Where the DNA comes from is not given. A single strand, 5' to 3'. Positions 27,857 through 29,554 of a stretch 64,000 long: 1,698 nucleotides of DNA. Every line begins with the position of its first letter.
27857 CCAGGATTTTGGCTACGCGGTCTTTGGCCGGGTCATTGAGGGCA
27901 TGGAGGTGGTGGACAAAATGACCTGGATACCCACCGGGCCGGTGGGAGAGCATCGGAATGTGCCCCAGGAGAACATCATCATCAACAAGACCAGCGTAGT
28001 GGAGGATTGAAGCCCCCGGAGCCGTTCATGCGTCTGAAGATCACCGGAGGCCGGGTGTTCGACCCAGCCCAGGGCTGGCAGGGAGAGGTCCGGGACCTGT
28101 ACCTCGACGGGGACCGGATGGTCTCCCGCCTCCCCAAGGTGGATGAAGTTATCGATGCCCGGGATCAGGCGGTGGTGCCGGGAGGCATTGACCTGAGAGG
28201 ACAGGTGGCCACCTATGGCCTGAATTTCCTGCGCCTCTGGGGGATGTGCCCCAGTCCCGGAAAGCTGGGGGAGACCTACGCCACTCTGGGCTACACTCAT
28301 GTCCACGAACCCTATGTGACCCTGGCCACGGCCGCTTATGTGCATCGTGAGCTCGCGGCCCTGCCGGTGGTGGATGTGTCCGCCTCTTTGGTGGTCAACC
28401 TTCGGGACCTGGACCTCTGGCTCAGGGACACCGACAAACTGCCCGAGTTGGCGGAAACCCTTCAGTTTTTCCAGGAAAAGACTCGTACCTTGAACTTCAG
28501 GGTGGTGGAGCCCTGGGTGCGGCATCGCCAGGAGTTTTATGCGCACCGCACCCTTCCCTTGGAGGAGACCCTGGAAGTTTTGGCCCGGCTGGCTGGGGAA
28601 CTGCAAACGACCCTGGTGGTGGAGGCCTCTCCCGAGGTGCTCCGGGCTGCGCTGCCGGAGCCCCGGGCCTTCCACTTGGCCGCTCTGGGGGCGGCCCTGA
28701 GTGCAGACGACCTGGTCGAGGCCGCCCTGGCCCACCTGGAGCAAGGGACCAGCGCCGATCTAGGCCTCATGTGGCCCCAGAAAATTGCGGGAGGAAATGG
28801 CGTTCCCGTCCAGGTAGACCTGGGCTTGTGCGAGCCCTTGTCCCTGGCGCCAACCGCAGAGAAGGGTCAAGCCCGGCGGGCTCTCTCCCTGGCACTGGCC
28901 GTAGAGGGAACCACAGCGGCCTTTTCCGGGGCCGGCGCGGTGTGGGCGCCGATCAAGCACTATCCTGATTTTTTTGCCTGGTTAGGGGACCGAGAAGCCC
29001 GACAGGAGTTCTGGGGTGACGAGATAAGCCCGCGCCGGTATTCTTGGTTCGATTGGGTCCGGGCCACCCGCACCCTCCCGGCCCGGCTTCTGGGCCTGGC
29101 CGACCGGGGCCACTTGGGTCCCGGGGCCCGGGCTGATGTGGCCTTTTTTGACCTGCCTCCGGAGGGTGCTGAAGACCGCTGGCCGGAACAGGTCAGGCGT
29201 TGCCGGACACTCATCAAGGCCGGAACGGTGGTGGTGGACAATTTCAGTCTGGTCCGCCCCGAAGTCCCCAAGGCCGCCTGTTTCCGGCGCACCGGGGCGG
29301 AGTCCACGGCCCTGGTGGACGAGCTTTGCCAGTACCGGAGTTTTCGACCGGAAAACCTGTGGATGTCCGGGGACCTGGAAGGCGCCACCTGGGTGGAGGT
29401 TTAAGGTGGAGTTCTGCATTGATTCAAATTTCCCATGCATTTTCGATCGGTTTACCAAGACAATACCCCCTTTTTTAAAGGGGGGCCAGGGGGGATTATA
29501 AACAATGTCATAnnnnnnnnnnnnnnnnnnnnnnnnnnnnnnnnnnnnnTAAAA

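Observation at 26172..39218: Bacterial Fwd-like plus multi-HdrA/MvhD/polyferredoxin supercluster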

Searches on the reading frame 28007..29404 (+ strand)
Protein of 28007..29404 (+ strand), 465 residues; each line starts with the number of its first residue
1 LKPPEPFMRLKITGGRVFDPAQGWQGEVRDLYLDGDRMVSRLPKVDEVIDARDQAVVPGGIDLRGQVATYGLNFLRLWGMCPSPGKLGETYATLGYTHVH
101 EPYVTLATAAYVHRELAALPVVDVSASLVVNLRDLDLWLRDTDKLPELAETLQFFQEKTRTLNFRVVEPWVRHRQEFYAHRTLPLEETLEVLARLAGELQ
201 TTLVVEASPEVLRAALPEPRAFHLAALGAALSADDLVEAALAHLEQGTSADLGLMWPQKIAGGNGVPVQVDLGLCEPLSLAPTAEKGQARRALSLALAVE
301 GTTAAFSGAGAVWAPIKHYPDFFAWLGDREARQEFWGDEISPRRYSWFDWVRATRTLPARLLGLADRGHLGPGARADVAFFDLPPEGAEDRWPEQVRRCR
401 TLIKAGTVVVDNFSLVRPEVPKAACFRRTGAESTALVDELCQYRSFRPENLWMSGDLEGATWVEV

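Call 3: search_protein_families(library=pfam, proteins=[window:28007-29404:+], max_evalue=0.01)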
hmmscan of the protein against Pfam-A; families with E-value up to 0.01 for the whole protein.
window:28007-29404:+ (465 aa): 1 family
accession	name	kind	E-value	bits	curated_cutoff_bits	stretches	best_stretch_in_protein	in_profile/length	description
PF07969.17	Amidohydro_3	-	6.9e-13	49.3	29.7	1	314-410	378-472/472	Amidohydrolase family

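Call 5: search_protein_families(library=ncbifam, proteins=[window:28007-29404:+], max_evalue=0.001)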
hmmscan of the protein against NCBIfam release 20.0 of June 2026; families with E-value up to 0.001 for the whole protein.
window:28007-29404:+ (465 aa): 11 families
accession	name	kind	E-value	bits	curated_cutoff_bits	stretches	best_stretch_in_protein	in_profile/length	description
TIGR03121.1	one_C_dehyd_A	equivalog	6.7e-34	117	392.75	3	319-416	393-504/556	formylmethanofuran dehydrogenase subunit A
NF042911.1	FMH_DH_FwdA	exception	1.4e-23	83.2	950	2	311-429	386-522/569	tungsten-dependent formylmethanofuran dehydrogenase subunit FwdA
NF005791.0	PRK07627.1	equivalog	1.1e-06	27.9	442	1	8-73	1-70/425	dihydroorotase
NF006560.0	PRK09061.1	subfamily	5.2e-06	25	340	1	8-64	26-84/517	amidohydrolase family protein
NF006689.0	PRK09237.1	equivalog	9.9e-06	24.3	371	0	10-64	5-63/383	amidohydrolase/deacetylase family metallohydrolase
NF011990.0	PRK15446.2-6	subfamily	8.3e-05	21.4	233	0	354-384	335-366/390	alpha-D-ribose 1-methylphosphonate 5-triphosphate diphosphatase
NF004801.0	PRK06151.1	subfamily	0.00011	21.2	416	0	357-406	377-422/491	chlorohydrolase family protein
NF011987.0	PRK15446.2-3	subfamily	0.00015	20.7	253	0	357-382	339-364/395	alpha-D-ribose 1-methylphosphonate 5-triphosphate diphosphatase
NF009060.0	PRK12394.1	equivalog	0.00027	19.8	442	0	347-383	303-340/381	metallo-dependent hydrolase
NF006838.0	PRK09357.1-3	equivalog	0.00046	19.2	644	0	8-65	1-62/423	dihydroorotase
NF009941.0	PRK13404.1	subfamily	0.00064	18.5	647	0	12-64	8-60/478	dihydropyrimidinase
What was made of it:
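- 28028..29404 (+): FwdA-like amidohydrolase-fold protein (458 aa from Met8 of ORF 28007-29404). The binuclear-metal ligands are lost. Family-specific motifs are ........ and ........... TIGR03121 scores 117 bits, below the 392.75 cut-off (call 5).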

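Call 14: search_solved_structures(query=window:28007-29404:+, max_evalue=0.01, show_alignments=2)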
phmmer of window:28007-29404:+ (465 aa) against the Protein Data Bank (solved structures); distinct sequences matched with E-value up to 0.01: 7.
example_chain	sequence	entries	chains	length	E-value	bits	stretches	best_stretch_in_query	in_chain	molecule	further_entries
9sfi_P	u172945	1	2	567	4e-18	68.8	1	315-418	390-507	Formylmethanofuran dehydrogenase subunit A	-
6s6y_A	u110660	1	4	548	3.8e-16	62.3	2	342-412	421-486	Formylmethanofuran dehydrogenase subunit A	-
8rja_A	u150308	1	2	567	4.8e-15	58.6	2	10-126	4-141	Formylmethanofuran dehydrogenase subunit A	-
5t5i_A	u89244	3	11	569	4.3e-14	55.5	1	342-414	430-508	Tungsten formylmethanofuran dehydrogenase subunit fwdA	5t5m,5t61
9sw6_I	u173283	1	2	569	8e-12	48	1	342-413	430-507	Tungsten formylmethanofuran dehydrogenase, subunit A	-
7bkb_G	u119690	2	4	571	1.5e-11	47.1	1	10-73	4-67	Formylmethanofuran dehydrogenase, subunit A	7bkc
3gip_A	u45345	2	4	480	0.005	19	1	354-396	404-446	N-acyl-D-glutamate deacylase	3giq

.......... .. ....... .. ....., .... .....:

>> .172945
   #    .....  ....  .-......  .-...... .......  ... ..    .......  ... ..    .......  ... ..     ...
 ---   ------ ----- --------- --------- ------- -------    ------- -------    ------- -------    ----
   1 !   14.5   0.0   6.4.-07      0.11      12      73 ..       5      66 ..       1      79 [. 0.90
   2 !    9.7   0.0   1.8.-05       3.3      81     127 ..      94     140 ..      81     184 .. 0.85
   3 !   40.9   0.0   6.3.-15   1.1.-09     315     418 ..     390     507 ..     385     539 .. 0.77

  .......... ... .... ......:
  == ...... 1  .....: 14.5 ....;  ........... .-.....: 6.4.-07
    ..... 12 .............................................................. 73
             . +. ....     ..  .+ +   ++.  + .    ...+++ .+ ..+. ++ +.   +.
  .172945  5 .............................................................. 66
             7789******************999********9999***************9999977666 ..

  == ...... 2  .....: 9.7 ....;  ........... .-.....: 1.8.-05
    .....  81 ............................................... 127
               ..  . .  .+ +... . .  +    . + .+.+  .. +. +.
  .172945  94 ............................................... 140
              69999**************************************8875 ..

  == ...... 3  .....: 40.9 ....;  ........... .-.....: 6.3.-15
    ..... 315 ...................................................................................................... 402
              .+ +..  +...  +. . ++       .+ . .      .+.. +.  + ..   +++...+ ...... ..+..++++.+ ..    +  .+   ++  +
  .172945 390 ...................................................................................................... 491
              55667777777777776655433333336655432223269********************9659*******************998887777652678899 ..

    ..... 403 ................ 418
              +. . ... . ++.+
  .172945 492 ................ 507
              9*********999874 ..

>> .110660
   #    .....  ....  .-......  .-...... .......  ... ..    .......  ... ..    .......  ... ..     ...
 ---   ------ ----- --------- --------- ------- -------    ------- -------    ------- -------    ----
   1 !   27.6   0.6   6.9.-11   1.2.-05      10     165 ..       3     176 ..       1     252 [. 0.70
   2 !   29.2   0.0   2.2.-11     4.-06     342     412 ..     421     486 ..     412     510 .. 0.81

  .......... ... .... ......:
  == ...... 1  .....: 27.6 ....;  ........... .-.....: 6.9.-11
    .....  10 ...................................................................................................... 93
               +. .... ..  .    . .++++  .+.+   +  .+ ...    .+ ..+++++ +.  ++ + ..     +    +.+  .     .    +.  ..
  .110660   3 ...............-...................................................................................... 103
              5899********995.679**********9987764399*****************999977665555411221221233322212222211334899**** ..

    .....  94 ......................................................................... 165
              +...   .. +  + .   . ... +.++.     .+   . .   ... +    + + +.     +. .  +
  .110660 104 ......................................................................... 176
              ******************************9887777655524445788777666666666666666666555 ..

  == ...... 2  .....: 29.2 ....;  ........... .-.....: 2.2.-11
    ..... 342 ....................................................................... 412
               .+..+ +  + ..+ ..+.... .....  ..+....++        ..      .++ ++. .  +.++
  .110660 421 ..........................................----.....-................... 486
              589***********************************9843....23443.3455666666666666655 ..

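Call 17: find_homologous_proteins(query=window:28007-29404:+, max_evalue=0.00001)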
Query window:28007-29404:+ (465 aa): 304 proteins with E <= 0.00001 among 8000 candidates; the best 120 are listed.
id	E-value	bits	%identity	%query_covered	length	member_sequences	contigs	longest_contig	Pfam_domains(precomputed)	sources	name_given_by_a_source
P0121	2.0e-290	982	94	98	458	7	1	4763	PF07969.18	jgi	jgi:hypothetical protein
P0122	1.1e-279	946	91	98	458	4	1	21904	PF07969.18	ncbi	-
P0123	4.4e-273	924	90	98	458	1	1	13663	PF07969.18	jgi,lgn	jgi:formylmethanofuran dehydrogenase subunit A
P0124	1.4e-266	903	87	98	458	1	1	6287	PF07969.18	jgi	jgi:formylmethanofuran dehydrogenase subunit A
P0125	2.4e-244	830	80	98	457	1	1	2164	PF07969.18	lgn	-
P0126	1.0e-241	821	78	98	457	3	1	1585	PF07969.18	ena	-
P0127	6.0e-241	818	78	98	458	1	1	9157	PF07969.18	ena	-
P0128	4.2e-240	816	79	98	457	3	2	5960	PF07969.18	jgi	jgi:formylmethanofuran dehydrogenase subunit A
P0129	1.9e-234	797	77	98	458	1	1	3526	PF07969.18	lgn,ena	-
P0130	2.3e-234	797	78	98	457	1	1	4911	PF07969.18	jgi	jgi:formylmethanofuran dehydrogenase subunit A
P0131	1.6e-233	794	76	98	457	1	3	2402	PF07969.18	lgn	-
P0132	3.0e-232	790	77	98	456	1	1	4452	PF07969.18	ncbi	-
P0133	7.9e-232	788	75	98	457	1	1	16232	PF07969.18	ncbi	ncbi:MAG: amidohydrolase family protein [Thermodesulfobacteriota bacterium]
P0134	1.6e-231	787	76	98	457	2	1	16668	PF07969.18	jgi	jgi:formylmethanofuran dehydrogenase subunit A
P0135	3.0e-231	786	76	98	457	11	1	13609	PF07969.18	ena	-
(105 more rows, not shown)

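Call 19: search_solved_structures(query=A1, max_evalue=0.01, show_alignments=3)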
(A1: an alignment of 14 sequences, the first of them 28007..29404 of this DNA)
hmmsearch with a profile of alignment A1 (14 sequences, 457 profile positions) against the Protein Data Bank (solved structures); distinct sequences matched with E-value up to 0.01: 25.
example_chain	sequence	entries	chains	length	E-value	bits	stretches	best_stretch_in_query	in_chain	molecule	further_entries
9sfi_P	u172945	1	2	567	1.1e-33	120.1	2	290-456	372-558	Formylmethanofuran dehydrogenase subunit A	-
6s6y_A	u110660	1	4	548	5.7e-31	111.1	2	310-409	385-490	Formylmethanofuran dehydrogenase subunit A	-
5t5i_A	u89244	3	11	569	1.7e-30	109.6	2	301-429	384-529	Tungsten formylmethanofuran dehydrogenase subunit fwdA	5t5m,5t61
9sw6_I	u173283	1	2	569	3.7e-29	105.1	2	303-435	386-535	Tungsten formylmethanofuran dehydrogenase, subunit A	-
7bkb_G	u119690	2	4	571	4.7e-27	98.2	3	3-69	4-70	Formylmethanofuran dehydrogenase, subunit A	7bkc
8rja_A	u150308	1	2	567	2.3e-24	89.4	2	3-70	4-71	Formylmethanofuran dehydrogenase subunit A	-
3gip_A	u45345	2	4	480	6.4e-07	31.8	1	336-387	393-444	N-acyl-D-glutamate deacylase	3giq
1nfg_A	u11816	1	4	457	9.6e-05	24.7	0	333-379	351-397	D-hydantoinase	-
4b91_A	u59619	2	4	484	0.00033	22.9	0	329-386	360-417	DIHYDROPYRIMIDINASE-RELATED PROTEIN 5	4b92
4b90_A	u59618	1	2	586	0.00058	22.1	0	329-386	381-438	DIHYDROPYRIMIDINASE-RELATED PROTEIN 5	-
1kcx_A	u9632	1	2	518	0.001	21.3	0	327-381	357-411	DIHYDROPYRIMIDINASE RELATED PROTEIN-1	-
6gde_A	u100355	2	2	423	0.0013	21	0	3-59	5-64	Dihydroorotase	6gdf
3d6n_A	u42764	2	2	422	0.0013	21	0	3-59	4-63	Dihydroorotase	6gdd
3sfw_A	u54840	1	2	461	0.0014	20.8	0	331-379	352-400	Dihydropyrimidinase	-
4bjh_A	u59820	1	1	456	0.0015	20.7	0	3-59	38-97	DIHYDROOROTASE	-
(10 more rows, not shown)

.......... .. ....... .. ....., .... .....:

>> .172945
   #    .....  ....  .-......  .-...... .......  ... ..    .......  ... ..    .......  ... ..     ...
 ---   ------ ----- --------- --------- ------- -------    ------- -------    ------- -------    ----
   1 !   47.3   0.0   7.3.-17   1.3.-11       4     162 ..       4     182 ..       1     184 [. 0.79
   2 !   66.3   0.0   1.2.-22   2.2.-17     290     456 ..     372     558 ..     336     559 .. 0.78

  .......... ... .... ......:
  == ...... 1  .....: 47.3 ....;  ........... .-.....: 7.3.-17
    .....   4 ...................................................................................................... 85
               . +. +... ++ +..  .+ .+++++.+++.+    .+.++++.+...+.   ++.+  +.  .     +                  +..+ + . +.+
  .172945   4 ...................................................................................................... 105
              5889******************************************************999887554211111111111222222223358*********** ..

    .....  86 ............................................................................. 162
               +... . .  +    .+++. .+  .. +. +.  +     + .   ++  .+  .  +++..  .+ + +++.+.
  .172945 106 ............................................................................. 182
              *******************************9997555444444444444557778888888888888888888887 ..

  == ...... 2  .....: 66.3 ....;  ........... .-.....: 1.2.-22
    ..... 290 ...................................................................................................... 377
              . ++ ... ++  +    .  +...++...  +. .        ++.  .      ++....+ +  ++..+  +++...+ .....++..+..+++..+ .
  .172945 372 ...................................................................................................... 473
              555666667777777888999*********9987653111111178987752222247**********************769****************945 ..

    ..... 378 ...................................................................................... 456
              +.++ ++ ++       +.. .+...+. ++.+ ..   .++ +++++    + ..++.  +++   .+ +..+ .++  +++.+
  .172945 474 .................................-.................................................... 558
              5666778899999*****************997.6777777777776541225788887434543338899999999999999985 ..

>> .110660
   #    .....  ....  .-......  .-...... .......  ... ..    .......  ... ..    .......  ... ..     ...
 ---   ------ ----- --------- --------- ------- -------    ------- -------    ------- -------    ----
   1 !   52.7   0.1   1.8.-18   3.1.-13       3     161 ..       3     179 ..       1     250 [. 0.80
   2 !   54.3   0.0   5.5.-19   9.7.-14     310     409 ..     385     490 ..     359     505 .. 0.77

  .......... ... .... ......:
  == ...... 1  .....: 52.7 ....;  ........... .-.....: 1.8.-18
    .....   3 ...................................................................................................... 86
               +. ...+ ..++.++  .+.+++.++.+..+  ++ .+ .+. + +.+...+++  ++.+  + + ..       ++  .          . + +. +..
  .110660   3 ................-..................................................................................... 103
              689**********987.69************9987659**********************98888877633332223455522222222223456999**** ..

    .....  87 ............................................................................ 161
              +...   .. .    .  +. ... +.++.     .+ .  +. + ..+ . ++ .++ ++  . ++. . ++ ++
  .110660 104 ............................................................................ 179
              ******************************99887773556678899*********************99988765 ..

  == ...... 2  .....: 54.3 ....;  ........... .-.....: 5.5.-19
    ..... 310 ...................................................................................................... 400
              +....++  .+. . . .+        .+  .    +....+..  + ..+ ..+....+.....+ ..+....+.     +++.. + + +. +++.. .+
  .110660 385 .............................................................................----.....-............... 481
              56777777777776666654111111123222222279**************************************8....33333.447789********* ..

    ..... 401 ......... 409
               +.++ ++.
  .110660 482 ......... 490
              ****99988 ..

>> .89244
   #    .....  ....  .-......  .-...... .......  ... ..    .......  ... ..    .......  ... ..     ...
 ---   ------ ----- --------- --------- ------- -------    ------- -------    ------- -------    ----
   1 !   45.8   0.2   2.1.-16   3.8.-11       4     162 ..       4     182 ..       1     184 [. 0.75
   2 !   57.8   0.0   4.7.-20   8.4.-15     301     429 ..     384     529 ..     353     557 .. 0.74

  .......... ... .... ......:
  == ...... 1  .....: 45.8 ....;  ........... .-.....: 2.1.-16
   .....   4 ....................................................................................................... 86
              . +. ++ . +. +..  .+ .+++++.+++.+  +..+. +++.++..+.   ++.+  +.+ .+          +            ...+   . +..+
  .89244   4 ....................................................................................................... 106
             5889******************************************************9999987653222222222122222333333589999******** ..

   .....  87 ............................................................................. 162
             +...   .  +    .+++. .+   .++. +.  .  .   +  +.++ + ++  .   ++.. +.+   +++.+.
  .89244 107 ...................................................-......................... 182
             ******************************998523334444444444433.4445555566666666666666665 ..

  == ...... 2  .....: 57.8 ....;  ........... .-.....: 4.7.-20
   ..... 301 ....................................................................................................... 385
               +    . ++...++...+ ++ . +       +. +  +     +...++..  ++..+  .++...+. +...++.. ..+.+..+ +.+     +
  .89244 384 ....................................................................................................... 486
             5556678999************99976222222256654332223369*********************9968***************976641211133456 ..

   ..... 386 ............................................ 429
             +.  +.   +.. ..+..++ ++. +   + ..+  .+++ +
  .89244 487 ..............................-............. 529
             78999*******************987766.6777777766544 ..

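Call 20: find_related_loci(query=A1, collection=genome_contigs, flank=10000)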
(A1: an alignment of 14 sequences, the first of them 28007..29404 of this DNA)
Query A1 (465 aa) in genome_contigs; peptide patterns used: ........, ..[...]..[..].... (x = any residue, [..] = any of these).
66 stretches matched a pattern; 45 encode a relative of the query (tblastn E <= 1e-3); 45 distinct loci.
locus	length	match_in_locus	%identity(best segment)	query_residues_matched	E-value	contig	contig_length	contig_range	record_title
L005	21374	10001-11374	76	8-465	0e+0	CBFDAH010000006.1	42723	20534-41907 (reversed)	MAG TPA_asm: uncultured Syntrophobacterales bacterium isolate SRR26215690_maxbin2_23 genome assembly, contig: ERZ2507347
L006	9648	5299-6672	73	6-464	0e+0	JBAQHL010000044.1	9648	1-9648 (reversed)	MAG: Desulfobaccales bacterium isolate MFD09338_ilm_asm_bin2 k127_57072, whole genome shotgun sequence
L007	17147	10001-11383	74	4-465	0e+0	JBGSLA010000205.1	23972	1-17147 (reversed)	MAG: Desulfobaccales bacterium isolate JTS-AC195 k141_774477, whole genome shotgun sequence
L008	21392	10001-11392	74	1-465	0e+0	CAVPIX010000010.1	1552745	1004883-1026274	MAG: uncultured delta proteobacterium isolate MFD00032.bin.1.71 genome assembly, contig: contig_14299, whole genome shot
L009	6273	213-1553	65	8-454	0e+0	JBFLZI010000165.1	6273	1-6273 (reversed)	MAG: Thermodesulfobacteriota bacterium isolate MAG107 MAG107_165, whole genome shotgun sequence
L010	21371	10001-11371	61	7-465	3e-171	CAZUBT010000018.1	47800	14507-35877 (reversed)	MAG TPA_asm: uncultured Desulfobacterales bacterium isolate SRP302447_co1_423 genome assembly, contig: NODE_2195_length_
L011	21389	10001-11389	57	2-465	4e-166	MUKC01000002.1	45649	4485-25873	MAG: Desulfobacca sp. 4484_104 ex4484_104_scaffold_266, whole genome shotgun sequence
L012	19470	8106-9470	57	8-463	8e-166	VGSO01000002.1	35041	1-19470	MAG: Deltaproteobacteria bacterium isolate K_DeepCast_250m_m1_077 K_DeepCast_250m_m1_077_Ga0194125_10001905, whole genom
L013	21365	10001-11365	59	8-463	1e-165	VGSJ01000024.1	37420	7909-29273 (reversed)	MAG: Deltaproteobacteria bacterium isolate K_DeepCast_150m_m2_098 K_DeepCast_150m_m2_098_Ga0194126_10001640, whole genom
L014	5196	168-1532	58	8-463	3e-168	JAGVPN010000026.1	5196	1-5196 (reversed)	MAG: Syntrophobacterales bacterium isolate DeMMO3_32 c_000000030619, whole genome shotgun sequence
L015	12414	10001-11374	57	7-465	4e-165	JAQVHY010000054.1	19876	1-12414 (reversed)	MAG: Desulfobacca sp. isolate STE_27 NODE_6024_length_19876_cov_4.218188_Sandtown_E, whole genome shotgun sequence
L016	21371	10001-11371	59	8-465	2e-164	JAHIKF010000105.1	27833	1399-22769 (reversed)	MAG: Proteobacteria bacterium isolate KR13_N1.mb.39 KR13_N1.mb.39_k141_50147, whole genome shotgun sequence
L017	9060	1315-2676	61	8-465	3e-164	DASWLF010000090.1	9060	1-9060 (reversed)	MAG TPA_asm: Desulfobaccales bacterium isolate SMAG_U2941 k141_909446, whole genome shotgun sequence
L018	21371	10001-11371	59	8-465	1e-163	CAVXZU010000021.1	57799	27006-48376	MAG: uncultured delta proteobacterium isolate MFD02923.bin.2.45 genome assembly, contig: contig_32836, whole genome shot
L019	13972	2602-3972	59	8-465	1e-162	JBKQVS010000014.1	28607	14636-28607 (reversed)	MAG: Desulfobaccales bacterium isolate SEr3G3H3I__bin_140 SEr3G3H3I_000000050325, whole genome shotgun sequence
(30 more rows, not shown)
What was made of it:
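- Nearly all 45 genome loci come from one lineage (call 20).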
